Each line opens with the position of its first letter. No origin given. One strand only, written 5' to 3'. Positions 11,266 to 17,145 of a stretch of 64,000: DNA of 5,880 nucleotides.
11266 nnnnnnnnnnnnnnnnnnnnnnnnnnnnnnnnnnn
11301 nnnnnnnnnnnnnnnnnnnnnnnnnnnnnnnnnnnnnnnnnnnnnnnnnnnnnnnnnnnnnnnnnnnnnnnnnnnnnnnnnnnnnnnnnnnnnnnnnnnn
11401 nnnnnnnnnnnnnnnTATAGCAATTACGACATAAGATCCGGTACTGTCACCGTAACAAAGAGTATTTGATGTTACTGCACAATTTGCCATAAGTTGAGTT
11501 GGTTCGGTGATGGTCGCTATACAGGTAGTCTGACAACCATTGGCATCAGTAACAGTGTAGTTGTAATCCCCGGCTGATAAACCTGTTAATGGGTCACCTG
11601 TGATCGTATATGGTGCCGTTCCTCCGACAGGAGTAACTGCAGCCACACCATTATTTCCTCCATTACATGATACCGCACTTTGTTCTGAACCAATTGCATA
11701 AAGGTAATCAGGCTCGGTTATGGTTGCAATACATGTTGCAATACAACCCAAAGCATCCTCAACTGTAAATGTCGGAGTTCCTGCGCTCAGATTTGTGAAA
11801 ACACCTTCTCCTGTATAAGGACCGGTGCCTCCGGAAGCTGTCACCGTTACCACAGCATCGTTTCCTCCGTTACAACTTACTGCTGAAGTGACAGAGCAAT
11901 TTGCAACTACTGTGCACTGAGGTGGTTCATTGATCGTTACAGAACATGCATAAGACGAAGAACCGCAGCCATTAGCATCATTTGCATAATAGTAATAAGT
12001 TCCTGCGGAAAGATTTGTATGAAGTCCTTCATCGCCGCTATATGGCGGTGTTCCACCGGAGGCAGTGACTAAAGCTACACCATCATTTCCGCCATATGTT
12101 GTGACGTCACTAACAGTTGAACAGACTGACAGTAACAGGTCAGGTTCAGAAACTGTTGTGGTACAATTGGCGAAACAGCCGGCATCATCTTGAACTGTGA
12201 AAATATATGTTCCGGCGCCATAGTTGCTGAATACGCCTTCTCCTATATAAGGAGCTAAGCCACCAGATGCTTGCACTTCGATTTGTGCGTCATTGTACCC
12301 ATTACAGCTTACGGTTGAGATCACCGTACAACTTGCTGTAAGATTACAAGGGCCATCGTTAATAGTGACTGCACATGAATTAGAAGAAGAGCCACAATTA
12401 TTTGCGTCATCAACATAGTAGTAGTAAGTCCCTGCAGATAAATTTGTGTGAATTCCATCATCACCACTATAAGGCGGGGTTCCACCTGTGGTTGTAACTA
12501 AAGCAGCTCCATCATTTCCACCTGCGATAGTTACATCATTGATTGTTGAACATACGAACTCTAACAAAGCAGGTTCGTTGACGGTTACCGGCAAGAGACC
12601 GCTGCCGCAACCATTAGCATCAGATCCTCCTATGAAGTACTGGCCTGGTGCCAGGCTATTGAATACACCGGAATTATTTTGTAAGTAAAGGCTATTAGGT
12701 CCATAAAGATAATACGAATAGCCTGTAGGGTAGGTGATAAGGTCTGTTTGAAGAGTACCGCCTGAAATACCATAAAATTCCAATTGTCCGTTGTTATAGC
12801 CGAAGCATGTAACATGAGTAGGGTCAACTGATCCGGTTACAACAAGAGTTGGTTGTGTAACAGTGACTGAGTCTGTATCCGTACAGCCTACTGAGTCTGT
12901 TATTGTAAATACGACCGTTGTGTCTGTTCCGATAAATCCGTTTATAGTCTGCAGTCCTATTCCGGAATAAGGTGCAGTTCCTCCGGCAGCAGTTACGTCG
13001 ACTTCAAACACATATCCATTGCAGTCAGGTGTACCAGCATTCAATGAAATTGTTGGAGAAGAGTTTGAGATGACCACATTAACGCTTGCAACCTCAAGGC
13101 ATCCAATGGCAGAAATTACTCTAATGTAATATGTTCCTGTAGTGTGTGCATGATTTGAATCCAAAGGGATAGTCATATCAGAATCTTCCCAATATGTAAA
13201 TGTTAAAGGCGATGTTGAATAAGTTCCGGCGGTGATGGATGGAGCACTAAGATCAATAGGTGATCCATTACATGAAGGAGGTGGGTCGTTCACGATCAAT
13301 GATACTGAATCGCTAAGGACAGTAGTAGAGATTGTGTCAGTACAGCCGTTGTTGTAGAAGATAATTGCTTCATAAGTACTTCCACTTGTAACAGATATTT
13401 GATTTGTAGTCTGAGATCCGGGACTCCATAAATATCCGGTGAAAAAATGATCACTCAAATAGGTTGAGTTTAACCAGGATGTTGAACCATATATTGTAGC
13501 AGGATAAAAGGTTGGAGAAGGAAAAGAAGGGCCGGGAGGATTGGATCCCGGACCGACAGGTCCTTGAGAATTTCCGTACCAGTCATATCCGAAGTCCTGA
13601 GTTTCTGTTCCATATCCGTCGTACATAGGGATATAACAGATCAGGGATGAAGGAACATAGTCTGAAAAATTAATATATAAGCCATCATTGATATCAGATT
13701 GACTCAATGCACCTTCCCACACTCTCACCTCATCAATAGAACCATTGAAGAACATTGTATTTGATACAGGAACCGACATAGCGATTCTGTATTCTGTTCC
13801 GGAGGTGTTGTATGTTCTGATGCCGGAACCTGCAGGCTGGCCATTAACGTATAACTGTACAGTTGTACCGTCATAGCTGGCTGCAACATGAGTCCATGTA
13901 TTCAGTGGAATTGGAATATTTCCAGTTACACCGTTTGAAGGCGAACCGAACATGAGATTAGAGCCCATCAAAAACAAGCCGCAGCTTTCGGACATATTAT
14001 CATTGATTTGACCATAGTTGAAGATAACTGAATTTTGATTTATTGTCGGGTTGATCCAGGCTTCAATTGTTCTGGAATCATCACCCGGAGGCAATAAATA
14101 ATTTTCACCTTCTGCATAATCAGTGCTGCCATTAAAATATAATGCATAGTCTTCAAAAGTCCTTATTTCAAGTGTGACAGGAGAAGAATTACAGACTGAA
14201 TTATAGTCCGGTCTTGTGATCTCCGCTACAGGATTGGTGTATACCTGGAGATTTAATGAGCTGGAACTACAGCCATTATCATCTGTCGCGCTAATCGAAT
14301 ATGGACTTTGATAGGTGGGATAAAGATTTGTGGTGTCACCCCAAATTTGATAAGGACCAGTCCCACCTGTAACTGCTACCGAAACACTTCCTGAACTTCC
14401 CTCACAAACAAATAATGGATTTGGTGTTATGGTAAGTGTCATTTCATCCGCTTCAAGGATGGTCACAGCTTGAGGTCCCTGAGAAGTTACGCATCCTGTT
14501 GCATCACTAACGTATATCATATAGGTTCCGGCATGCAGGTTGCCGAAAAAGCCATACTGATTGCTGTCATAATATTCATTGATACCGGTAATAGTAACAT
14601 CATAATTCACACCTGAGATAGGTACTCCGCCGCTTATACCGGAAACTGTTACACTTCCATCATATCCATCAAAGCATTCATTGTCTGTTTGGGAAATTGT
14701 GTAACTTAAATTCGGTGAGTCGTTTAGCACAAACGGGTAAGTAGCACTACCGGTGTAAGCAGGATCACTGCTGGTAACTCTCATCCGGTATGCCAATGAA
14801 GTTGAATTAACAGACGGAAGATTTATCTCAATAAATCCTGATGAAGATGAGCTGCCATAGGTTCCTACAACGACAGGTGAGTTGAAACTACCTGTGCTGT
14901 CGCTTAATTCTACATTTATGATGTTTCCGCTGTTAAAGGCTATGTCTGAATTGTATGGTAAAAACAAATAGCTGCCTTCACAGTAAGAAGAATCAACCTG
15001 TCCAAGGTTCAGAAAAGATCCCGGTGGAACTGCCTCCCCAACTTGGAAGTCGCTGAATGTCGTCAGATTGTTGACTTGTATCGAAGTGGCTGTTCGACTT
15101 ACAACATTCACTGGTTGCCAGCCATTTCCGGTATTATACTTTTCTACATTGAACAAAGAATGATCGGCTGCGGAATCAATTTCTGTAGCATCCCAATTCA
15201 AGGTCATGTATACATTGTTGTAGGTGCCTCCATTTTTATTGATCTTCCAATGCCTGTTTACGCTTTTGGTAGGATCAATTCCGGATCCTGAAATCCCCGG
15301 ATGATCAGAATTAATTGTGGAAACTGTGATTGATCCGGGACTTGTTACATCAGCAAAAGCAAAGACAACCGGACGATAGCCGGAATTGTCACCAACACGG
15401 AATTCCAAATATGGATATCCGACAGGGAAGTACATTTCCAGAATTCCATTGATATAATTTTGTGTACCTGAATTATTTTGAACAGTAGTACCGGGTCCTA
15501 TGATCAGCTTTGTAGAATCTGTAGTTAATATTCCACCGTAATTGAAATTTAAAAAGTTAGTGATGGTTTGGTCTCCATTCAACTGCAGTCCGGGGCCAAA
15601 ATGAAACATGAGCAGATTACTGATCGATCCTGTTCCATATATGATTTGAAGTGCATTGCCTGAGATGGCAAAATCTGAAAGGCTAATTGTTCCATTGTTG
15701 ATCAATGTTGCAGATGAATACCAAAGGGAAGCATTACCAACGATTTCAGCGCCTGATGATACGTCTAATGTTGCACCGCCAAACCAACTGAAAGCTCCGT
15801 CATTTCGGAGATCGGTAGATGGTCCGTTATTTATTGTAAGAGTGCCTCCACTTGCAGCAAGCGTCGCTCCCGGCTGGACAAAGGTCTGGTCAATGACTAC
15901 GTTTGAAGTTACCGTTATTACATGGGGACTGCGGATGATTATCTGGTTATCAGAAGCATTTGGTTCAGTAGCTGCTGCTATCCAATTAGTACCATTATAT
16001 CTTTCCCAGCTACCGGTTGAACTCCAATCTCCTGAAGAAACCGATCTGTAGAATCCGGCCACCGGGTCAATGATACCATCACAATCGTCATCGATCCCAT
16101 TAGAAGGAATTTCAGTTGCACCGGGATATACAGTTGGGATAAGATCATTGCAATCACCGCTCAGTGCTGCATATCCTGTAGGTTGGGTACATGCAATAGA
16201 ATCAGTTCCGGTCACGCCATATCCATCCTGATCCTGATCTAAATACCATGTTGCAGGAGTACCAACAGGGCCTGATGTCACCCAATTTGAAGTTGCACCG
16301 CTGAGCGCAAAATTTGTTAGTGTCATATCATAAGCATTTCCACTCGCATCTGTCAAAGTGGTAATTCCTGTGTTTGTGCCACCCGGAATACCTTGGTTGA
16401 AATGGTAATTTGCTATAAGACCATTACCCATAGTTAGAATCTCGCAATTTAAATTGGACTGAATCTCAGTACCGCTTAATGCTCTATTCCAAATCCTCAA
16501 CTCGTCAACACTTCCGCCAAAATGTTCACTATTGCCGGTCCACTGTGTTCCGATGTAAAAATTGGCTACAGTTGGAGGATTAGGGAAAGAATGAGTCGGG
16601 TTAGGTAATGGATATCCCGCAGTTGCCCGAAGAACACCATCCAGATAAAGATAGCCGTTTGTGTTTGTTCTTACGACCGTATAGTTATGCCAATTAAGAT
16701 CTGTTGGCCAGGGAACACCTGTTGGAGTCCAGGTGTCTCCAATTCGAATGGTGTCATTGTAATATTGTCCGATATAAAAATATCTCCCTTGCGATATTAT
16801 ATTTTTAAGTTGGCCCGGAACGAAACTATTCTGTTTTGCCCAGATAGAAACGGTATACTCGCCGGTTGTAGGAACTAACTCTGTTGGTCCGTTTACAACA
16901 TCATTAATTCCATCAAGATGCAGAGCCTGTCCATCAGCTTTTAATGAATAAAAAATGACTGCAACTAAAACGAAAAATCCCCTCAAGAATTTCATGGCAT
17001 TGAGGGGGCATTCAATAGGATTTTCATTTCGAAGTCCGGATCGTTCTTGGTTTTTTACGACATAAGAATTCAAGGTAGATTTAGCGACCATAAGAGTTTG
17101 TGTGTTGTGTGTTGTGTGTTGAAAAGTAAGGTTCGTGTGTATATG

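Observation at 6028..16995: About 3650-aa T9SS cargo combining adhesin modules (LamG, PKD-like, SprB repeats) with a subtilase-like domain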

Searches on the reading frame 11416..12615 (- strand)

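Call 9: search_protein_families(library=pfam, proteins=[window:11416-12615:-], max_evalue=1)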
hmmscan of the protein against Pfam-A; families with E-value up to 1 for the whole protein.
window:11416-12615:- (400 aa): 4 families
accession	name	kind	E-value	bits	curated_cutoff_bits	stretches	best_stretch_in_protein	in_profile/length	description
PF13573.12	SprB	-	1.7e-27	95.2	28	5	243-268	4-29/37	SprB repeat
PF19081.6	Ig_7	-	0.0011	19.7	27.3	2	184-229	36-83/84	Ig-like domain CHU_C associated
PF13585.12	CHU_C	-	0.025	15.1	27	0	49-73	51-74/86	CHU_C Type IX secretion signal domain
PF24489.1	Ig_J_second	-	0.061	13.8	27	0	61-78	68-85/105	Tip attachment protein J second Ig-like domain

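Call 75: search_protein_families(library=ncbifam, proteins=[window:11416-12615:-], max_evalue=0.1)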
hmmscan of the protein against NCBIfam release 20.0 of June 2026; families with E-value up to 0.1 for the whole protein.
window:11416-12615:- (400 aa): 0 families

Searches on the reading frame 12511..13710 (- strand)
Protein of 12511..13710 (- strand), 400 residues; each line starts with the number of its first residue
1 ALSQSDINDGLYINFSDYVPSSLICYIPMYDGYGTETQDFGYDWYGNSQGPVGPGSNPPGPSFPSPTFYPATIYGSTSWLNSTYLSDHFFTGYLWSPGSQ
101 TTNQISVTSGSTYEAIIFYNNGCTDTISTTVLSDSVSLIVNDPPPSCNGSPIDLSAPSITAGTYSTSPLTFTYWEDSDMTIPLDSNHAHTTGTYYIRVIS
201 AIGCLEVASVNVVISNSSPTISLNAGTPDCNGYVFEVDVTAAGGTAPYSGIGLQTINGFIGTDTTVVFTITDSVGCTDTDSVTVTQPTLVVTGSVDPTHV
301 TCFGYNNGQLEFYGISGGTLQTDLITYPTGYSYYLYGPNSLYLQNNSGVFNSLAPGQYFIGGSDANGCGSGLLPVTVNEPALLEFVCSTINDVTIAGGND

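Call 9: search_protein_families(library=pfam, proteins=[window:12511-13710:-], max_evalue=1)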
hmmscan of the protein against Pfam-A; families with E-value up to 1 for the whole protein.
window:12511-13710:- (400 aa): 3 families
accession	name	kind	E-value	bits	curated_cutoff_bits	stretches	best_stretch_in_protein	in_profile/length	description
PF20855.2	VP1_protrusion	-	0.021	15.1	27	1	97-140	48-91/132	CPV Capsid shell protein VP1, small protrusion domain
PF03330.24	DPBB_1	-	0.053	14.2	28.8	0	109-159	15-68/83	Lytic transglycolase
PF13573.12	SprB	-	0.23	11.6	28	1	236-249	16-29/37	SprB repeat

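Call 75: search_protein_families(library=ncbifam, proteins=[window:12511-13710:-], max_evalue=0.1)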
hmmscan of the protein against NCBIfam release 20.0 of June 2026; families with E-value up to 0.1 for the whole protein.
window:12511-13710:- (400 aa): 0 families

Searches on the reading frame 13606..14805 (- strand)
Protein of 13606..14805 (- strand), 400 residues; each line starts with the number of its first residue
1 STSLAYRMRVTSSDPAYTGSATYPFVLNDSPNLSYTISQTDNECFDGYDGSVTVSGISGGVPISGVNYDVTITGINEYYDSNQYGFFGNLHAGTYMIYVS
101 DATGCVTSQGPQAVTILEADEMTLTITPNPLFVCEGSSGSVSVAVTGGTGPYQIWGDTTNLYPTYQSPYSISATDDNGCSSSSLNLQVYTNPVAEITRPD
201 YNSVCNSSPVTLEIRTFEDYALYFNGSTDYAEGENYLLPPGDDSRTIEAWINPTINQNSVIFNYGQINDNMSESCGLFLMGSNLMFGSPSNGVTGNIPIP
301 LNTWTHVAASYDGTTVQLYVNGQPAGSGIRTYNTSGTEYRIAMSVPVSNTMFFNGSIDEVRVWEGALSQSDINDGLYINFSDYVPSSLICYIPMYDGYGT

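Call 9: search_protein_families(library=pfam, proteins=[window:13606-14805:-], max_evalue=1)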
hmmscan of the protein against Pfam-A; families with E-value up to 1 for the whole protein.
window:13606-14805:- (400 aa): 3 families
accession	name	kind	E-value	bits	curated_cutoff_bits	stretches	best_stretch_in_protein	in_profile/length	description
PF13385.13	Laminin_G_3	-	1e-24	87.8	27.6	1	226-373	2-151/151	Concanavalin A-like lectin/glucanases superfamily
PF13573.12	SprB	-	6.7e-07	29.3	28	2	134-154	9-30/37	SprB repeat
PF00054.30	Laminin_G_1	-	0.21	12.3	24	1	286-355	37-99/131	Laminin G domain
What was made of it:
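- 13687..14130 (-): LamG-like jelly roll 2 (residues 956-1103). Pfam Laminin_G_3, 87.8 bits, call 9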

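Call 75: search_protein_families(library=ncbifam, proteins=[window:13606-14805:-], max_evalue=0.1)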
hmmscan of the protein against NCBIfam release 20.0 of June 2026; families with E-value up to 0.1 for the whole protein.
window:13606-14805:- (400 aa): 2 families
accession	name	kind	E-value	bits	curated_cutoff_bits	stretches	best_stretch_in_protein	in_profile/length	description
NF008480.0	PRK11380.1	equivalog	0.016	14.6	386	1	341-389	248-296/353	hypothetical protein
NF052521.1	TafC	equivalog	0.02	14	410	1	298-374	278-358/373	TafC family fimbrial protein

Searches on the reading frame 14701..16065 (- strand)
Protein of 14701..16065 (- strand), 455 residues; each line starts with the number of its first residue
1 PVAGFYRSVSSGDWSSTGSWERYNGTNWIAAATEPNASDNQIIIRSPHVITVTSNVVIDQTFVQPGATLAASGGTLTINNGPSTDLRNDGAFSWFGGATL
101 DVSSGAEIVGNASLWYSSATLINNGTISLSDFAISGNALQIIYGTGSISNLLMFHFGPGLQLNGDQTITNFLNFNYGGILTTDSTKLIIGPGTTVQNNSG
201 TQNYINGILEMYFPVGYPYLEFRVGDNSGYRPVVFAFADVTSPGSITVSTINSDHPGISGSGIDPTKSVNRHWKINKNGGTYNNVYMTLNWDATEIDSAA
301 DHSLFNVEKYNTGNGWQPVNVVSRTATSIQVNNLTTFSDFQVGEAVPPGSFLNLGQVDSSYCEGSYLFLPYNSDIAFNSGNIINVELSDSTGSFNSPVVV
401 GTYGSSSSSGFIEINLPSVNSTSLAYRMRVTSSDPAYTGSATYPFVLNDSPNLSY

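Call 9: search_protein_families(library=pfam, proteins=[window:14701-15900:-], max_evalue=1)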
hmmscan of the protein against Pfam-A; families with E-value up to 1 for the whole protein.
window:14701-15900:- (400 aa): 1 family
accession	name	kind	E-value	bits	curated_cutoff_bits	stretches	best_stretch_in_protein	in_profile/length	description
PF07143.17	CrtC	-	0.18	12.9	22.5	0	54-83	131-160/168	CrtC N-terminal lipocalin domain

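Call 52: search_solved_structures(query=window:14701-16065:-, max_evalue=1)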
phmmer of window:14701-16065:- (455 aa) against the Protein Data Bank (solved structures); distinct sequences matched with E-value up to 1: 1.
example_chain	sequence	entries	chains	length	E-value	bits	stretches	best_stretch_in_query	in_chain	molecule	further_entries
8q6t_I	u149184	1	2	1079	0.95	11.4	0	287-343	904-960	Titin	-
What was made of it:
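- Tried and rejected: A PDB sequence search with residues 311-765 found nothing (call 52).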

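Call 75: search_protein_families(library=ncbifam, proteins=[window:14701-15900:-], max_evalue=0.1)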
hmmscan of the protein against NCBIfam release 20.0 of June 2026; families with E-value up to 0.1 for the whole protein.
window:14701-15900:- (400 aa): 0 families

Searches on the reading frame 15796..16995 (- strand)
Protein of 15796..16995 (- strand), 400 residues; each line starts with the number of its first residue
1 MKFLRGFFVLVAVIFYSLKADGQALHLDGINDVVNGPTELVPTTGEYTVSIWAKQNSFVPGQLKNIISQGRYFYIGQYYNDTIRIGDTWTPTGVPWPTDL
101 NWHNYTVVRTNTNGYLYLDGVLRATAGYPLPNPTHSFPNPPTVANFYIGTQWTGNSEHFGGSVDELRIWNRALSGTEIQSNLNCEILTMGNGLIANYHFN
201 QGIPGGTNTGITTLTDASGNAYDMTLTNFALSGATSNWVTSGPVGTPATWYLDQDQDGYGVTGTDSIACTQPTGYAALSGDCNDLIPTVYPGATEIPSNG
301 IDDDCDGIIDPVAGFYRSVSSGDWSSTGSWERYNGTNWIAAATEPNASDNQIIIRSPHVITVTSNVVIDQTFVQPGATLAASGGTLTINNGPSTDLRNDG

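Call 9: search_protein_families(library=pfam, proteins=[window:15796-16995:-], max_evalue=1)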
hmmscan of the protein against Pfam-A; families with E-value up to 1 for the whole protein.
window:15796-16995:- (400 aa): 3 families
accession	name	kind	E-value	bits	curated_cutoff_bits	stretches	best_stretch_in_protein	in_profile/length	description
PF13385.13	Laminin_G_3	-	2e-18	67.4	27.6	1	29-179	2-151/151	Concanavalin A-like lectin/glucanases superfamily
PF11617.13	Cu-binding_MopE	-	1.9e-11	44.4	27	1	281-310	1-29/30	Putative metal-binding motif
PF02973.23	Sialidase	-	0.12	12.3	26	1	116-180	121-183/189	Sialidase, N-terminal domain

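Call 75: search_protein_families(library=ncbifam, proteins=[window:15796-16995:-], max_evalue=0.1)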
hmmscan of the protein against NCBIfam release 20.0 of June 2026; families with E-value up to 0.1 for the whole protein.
window:15796-16995:- (400 aa): 0 families
